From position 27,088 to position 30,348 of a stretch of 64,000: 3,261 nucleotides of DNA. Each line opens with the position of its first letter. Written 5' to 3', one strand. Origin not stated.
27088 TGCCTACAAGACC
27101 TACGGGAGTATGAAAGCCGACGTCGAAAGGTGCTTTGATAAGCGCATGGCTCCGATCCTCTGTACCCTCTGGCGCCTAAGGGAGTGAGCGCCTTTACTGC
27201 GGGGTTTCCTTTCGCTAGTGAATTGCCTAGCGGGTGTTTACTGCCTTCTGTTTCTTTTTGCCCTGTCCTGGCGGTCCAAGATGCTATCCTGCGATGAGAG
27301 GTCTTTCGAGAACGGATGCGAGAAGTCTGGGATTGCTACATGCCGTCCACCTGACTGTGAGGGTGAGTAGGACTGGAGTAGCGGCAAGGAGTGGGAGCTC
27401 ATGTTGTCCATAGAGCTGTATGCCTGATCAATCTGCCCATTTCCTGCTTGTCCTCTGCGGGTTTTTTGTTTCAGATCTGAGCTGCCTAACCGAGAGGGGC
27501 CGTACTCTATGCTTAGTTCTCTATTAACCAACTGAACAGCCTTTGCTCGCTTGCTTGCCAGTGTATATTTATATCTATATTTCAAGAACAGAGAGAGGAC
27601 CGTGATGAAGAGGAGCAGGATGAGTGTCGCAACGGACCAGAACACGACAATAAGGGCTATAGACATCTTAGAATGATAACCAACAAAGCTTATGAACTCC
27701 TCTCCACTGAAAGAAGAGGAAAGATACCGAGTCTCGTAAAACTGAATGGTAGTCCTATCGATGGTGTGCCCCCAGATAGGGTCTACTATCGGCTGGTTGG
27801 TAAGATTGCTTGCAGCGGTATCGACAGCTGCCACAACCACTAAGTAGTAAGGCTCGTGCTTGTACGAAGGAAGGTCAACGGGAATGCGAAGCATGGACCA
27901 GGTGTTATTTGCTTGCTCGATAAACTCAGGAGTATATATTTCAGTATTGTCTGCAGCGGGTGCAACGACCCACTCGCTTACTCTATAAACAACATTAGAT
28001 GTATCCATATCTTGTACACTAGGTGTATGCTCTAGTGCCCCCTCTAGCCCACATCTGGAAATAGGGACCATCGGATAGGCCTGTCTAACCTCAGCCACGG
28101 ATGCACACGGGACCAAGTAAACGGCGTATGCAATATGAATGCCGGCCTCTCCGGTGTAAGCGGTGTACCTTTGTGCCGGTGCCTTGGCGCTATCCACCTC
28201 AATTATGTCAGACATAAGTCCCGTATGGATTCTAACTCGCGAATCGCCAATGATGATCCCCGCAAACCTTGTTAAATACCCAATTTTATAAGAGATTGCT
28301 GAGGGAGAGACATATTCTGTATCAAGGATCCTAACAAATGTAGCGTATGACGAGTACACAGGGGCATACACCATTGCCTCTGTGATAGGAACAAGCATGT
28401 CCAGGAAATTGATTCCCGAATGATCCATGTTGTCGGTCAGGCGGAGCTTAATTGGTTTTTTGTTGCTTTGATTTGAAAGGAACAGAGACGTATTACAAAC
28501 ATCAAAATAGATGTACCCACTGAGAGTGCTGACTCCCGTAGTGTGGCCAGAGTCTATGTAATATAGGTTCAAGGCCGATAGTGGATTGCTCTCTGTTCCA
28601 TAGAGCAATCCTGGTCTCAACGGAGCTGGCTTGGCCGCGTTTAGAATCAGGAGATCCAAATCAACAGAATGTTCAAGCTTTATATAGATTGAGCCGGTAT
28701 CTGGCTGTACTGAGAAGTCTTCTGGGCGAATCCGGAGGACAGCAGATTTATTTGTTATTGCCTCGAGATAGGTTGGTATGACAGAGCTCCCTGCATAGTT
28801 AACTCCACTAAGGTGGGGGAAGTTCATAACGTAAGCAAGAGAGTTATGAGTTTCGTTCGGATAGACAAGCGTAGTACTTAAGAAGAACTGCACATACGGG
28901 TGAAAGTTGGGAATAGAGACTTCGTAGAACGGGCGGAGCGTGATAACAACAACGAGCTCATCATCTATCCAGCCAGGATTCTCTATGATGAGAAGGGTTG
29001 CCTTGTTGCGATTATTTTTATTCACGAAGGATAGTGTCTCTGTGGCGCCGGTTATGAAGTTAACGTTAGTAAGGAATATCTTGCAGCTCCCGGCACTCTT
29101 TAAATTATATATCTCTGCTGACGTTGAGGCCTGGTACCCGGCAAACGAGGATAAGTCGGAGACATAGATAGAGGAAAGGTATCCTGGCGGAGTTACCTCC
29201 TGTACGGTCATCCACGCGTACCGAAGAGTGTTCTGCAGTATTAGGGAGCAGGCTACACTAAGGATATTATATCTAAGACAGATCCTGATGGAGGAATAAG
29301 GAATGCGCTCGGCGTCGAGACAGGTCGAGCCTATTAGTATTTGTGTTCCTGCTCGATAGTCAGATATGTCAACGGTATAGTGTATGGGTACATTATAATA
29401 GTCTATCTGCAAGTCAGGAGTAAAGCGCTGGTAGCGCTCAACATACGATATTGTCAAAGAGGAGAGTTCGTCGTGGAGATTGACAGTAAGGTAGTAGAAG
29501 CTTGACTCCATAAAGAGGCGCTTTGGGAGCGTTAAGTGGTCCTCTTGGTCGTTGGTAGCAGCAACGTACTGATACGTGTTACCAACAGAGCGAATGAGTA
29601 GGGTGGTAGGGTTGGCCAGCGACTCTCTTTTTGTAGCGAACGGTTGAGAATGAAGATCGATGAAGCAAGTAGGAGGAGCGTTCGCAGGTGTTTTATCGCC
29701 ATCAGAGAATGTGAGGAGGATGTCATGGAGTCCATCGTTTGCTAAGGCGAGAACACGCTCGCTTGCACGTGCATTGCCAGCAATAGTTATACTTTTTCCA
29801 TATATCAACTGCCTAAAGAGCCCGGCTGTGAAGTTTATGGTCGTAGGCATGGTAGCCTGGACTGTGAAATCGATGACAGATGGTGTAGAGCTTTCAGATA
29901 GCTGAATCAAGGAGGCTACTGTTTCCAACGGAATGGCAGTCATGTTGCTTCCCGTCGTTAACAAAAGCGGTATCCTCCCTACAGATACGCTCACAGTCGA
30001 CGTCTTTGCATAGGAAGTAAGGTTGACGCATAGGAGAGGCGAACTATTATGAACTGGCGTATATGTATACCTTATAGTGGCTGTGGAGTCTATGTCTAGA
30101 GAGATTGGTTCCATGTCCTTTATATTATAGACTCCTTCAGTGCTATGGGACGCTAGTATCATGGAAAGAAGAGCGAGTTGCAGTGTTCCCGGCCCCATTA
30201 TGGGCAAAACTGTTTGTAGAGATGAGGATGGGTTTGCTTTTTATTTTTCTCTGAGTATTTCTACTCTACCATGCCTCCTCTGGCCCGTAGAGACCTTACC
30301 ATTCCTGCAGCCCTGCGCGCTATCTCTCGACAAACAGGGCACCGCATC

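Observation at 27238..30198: Large type I membrane glycoprotein of unknown family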

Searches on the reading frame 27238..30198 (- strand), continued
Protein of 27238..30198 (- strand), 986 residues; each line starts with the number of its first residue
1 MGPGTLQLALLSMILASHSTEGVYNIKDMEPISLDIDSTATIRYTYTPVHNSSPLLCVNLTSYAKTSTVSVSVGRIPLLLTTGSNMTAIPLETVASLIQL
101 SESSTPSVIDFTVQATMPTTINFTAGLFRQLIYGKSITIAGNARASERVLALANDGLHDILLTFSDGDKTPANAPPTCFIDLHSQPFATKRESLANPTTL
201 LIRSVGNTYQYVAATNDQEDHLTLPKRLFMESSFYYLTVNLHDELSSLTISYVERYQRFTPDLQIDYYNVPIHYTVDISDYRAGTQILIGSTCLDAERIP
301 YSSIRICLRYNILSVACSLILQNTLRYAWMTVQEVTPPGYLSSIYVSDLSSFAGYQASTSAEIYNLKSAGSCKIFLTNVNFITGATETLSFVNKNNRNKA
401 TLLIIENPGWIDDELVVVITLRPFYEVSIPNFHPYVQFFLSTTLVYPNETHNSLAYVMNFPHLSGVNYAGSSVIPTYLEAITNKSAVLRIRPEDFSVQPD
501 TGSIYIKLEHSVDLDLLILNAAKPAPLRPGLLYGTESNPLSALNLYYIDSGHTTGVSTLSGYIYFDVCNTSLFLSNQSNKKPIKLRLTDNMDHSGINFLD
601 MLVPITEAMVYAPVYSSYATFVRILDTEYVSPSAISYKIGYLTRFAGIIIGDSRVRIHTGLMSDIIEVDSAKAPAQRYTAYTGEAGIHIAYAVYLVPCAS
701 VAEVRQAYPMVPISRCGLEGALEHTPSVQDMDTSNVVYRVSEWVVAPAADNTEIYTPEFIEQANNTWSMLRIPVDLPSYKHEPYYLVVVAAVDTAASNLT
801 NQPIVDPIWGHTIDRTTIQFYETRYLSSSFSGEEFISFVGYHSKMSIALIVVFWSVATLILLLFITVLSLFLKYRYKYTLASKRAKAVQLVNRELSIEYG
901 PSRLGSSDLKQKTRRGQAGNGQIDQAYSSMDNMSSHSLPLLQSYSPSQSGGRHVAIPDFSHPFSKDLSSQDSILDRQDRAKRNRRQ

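Call 76: list_cluster_members(proteins=[P0001, P0003, P0004, P0005])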
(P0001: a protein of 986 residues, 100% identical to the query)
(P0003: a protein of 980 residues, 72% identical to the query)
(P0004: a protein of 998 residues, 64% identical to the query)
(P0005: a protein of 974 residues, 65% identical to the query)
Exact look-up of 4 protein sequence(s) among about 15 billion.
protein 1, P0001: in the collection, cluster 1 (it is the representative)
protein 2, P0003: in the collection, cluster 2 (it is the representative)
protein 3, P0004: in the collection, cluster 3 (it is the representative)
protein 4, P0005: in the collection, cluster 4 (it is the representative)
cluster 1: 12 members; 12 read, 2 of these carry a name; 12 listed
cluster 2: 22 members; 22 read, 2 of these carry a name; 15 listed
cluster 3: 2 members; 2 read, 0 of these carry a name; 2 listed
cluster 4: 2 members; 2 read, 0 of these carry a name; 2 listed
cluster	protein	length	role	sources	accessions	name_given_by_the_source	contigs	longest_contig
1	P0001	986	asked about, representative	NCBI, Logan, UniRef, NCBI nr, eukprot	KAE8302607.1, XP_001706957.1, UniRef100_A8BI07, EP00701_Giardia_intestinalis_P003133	hypothetical protein GL50803_00137755 [Giardia duodenalis] | Uncharacterized protein n=1 Tax=Giardia intestinalis (strain ATCC 50803 / WB clone C6) ... | hypothetical protein GL50803_00137755 [Giardia intestinalis]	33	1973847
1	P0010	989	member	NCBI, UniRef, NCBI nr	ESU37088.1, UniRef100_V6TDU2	Hypothetical protein DHA2_154587 [Giardia duodenalis] | Uncharacterized protein n=1 Tax=Giardia intestinalis TaxID=5741 RepID=V6TDU2_GIAIN | Hypothetical protein DHA2_154587 [Giardia intestinalis]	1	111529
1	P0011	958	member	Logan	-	-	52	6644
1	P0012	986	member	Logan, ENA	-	-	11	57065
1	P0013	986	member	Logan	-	-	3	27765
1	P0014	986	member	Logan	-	-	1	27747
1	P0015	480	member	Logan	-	-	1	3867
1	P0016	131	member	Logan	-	-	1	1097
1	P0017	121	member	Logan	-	-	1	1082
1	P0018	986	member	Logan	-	-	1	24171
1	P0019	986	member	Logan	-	-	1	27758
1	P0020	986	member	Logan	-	-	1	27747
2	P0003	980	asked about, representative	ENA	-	-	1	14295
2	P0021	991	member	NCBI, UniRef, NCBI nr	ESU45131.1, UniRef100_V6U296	Hypothetical protein GSB_150554 [Giardia duodenalis] | Uncharacterized protein n=2 Tax=Giardia intestinalis TaxID=5741 RepID=V6U296_GIAIN | Hypothetical protein GSB_150554 [Giardia intestinalis]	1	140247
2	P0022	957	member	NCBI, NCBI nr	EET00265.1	Hypothetical protein GL50581_2496 [Giardia duodenalis ATCC 50581] | Hypothetical protein GL50581_2496 [Giardia intestinalis ATCC 50581]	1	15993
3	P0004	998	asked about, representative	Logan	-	-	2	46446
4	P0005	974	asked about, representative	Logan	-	-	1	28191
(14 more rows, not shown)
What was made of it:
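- The gene is seen on dozens of independent assemblies (call 76).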

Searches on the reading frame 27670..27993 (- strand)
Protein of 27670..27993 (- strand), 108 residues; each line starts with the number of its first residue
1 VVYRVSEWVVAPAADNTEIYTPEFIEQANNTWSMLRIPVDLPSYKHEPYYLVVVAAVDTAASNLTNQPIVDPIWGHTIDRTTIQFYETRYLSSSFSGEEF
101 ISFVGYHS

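Call 65: search_solved_structures(query=A3, max_evalue=10, show_alignments=2)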
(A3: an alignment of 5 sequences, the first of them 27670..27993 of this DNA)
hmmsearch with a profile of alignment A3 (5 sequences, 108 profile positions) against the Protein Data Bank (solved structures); distinct sequences matched with E-value up to 10: 1.
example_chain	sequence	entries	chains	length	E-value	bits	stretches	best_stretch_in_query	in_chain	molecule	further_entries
3g9v_A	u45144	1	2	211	0.077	16.5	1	18-82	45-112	Interleukin 22 receptor, alpha 2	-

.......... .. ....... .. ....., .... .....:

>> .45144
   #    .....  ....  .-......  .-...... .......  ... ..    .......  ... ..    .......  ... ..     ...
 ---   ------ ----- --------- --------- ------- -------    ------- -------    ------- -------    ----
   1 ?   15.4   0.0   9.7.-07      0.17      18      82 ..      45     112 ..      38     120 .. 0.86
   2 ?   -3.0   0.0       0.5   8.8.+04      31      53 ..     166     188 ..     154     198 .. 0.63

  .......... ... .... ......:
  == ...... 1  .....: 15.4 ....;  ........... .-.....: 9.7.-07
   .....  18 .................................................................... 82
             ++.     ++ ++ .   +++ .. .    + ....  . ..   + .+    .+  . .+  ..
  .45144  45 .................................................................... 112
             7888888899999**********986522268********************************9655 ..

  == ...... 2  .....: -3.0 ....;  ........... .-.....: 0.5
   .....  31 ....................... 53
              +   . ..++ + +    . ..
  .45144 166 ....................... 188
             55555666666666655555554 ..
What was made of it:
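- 27670..27993 (-): Membrane-proximal ectodomain region D3, residues 736-843. It is the most conserved part and is possibly FN3/Ig-like. The only PDB profile hit is the FN3 domain of IL-22 receptor alpha-2 at E=0.077, which is not significant (call 65).
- On FN3 / class II cytokine-receptor-like module (for residues 736-843): Single hit to the IL-22 receptor alpha-2 FN3 domain at E=0.077 (call 65).
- Sub-threshold FN3 hit for D3 (call 65).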

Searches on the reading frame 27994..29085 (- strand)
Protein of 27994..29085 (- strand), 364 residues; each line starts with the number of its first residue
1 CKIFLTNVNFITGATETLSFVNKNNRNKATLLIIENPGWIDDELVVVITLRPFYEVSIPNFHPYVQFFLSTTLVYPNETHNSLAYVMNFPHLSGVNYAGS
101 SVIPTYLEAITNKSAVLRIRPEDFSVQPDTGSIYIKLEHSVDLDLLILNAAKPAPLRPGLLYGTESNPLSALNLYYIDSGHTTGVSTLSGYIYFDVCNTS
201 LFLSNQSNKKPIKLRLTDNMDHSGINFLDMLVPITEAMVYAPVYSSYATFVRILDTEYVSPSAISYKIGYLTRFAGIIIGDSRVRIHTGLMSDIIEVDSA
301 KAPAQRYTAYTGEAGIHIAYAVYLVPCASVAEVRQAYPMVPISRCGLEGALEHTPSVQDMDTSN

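Call 66: search_solved_structures(query=A4, max_evalue=10, show_alignments=2)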
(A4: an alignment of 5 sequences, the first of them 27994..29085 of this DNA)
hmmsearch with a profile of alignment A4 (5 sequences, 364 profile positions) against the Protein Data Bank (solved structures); distinct sequences matched with E-value up to 10: 0.
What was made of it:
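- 27994..29085 (-): Ectodomain region D2, residues 372-735. Fold unknown. It ends in an indel-rich linker that carries a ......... insertion in one orthologue. No PDB profile hit at E<=10 (call 66).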

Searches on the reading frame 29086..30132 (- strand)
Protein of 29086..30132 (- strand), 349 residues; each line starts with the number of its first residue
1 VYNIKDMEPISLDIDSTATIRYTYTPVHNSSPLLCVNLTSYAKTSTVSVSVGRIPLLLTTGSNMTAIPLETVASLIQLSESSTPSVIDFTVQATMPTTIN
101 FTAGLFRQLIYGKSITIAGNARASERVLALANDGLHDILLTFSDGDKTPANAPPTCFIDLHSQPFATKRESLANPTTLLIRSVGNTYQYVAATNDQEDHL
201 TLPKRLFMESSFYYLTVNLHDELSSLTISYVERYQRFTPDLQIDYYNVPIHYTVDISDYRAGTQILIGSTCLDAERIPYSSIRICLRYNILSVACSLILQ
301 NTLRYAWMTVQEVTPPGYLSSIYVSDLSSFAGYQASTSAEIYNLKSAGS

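Call 48: predict_structure(alignment_id=A2)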
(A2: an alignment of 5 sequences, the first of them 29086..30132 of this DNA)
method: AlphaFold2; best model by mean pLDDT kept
length: 349 residues; sequences in the alignment: 5
mean_pLDDT: 47.6   pTM: 0.46
mean pLDDT of the five models: 47.6, 46.1, 41.7, 35.2, 35.2
residues with pLDDT >= 90: 0; 70-90: 23; 50-70: 140; < 50: 186
segments of 3 or more residues with pLDDT < 50: 1-9, 26-42, 81-83, 102-112, 121-125, 146-152, 164-167, 195-200, 208-212, 233-349
pLDDT, mean of each block of 10 residues (from residue 1): 34 62 50 41 62 66 52 56 59 66 41 55 51 61 53 55 53 70 60 53 52 57 64 37 28 37 37 31 32 32 35 36 33 28 25
secondary structure, 60 per line:
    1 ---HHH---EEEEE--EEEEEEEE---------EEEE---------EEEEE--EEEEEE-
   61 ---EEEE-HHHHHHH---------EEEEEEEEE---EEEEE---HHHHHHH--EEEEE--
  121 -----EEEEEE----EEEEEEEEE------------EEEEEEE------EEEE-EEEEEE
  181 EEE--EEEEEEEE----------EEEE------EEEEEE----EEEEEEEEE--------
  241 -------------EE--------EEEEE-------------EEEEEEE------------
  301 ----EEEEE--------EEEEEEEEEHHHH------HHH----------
elements in order: E10-14 E17-24 E34-37 E47-51 E54-59 E64-67 H69-75 E85-93 E97-101 H105-111 E114-118 E126-131 E136-144 E157-163 E170-173 E175-183 E186-193 E204-207 E214-219 E224-232 E264-268 E282-288 E305-309 E318-326 H327-330
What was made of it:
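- On Galectin/ConA-like or CUB-like jelly-roll (for residues about 30-255): Model pLDDT 50-66 (call 48).
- Tried and rejected: AlphaFold on residues 23-371 gave pLDDT 47.6 (call 48).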

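Call 56: fold_search(model_id=the predicted structure, library=pdb)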
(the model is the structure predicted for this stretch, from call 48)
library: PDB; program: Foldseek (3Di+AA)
matches with E <= 10: 1217; with E <= 0.001: 1
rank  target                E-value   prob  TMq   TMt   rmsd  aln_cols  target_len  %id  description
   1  3kq4_B                7.0e-04  0.82  0.22  0.19  14.6       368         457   10  Structure of Intrinsic Factor-Cobalamin bound to its receptor Cubilin (released 2010-03-09)
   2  3dem_B                1.1e-03  0.57  0.14  0.17  25.5       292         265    8  CUB1-EGF-CUB2 domain of HUMAN MASP-1/3 (released 2008-07-01)
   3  8h25_A                2.7e-03  0.54  0.15  0.09  16.3       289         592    7  Lacticaseibacillus casei GH35 beta-galactosidase LBCZ_0230 (released 2023-08-16)
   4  6za2_A                4.7e-03  0.63  0.24  0.10  18.5       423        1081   10  Crystal structure of dimeric latent PorU from Porphyromonas gingivalis (released 2021-09-29)
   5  3dem_A                6.1e-03  0.33  0.13  0.16  25.5       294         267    8  CUB1-EGF-CUB2 domain of HUMAN MASP-1/3 (released 2008-07-01)
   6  7m0r_E                6.4e-03  0.33  0.16  0.13  21.5       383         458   10  Cryo-EM structure of the Sema3A/PlexinA4/Neuropilin 1 complex (released 2021-05-05)
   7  8h3u_A                8.3e-03  0.20  0.15  0.10  23.0       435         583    9  Inhibitor-bound EP, polyA model (released 2022-11-23)
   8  3o12                  1.2e-02  0.96  0.20  0.33   8.6       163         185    8  The crystal structure of a functionally unknown protein from Saccharomyces cerevisiae. (released 2010-09-15)
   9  5n47_B                1.3e-02  0.38  0.14  0.23  15.6       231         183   13  Structure of Anticalin N7E in complex with the three-domain fragment Fn7B8 of human oncofetal fibronectin (released 2018-02-14)
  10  3mep_C                1.4e-02  0.98  0.22  0.37   7.5       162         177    7  Crystal Structure of ECA2234 protein from Erwinia carotovora, Northeast Structural Genomics Consortium Target EwR44 (released 2010-04-14)
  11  9g7o_C                1.6e-02  0.98  0.23  0.14   5.9       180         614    6  Crystal structure of Janthinobacterium lividum PE-like toxin, Jlx (released 2025-01-29)
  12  8y87_C                1.6e-02  0.51  0.16  0.05  17.7       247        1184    9  Structure of HCoV-HKU1C spike in the functionally anchored-1up conformation with 1TMPRSS2 (released 2024-07-17)
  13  5zqx_A                1.7e-02  0.96  0.21  0.15   9.6       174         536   12  Crystal structure of beta-xylosidase mutant (E186Q) from Bacillus pumilus (released 2018-05-30)
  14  2yyo                  1.8e-02  0.99  0.23  0.43   5.0       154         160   11  Crystal structure of human SPRY domain (released 2008-05-06)
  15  6fzv_D                1.8e-02  0.21  0.12  0.16  15.9       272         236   11  Crystal structure of the metalloproteinase enhancer PCPE-1 bound to the procollagen C propeptide trimer (short) (released 2018-07-04)
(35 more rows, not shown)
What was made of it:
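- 29086..30132 (-): Ectodomain region D1, residues 23-371. About residues 30-255 are probably one or two jelly-roll-like beta-sandwiches. It ends in a variable linker (347-371). The best Foldseek hit is tandem CUB at E=7e-4, TM at most 0.24 (call 56).
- On Galectin/ConA-like or CUB-like jelly-roll (for residues about 30-255): Foldseek best E=7e-4, TM at most 0.24 (call 56).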

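Call 67: search_solved_structures(query=A2, max_evalue=10, show_alignments=2)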
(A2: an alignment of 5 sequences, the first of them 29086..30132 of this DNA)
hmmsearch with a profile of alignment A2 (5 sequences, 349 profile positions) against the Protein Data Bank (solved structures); distinct sequences matched with E-value up to 10: 1.
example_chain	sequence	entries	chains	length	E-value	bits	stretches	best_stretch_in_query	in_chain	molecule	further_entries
5n48_A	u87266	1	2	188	0.9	11.5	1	188-257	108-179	Neutrophil gelatinase-associated lipocalin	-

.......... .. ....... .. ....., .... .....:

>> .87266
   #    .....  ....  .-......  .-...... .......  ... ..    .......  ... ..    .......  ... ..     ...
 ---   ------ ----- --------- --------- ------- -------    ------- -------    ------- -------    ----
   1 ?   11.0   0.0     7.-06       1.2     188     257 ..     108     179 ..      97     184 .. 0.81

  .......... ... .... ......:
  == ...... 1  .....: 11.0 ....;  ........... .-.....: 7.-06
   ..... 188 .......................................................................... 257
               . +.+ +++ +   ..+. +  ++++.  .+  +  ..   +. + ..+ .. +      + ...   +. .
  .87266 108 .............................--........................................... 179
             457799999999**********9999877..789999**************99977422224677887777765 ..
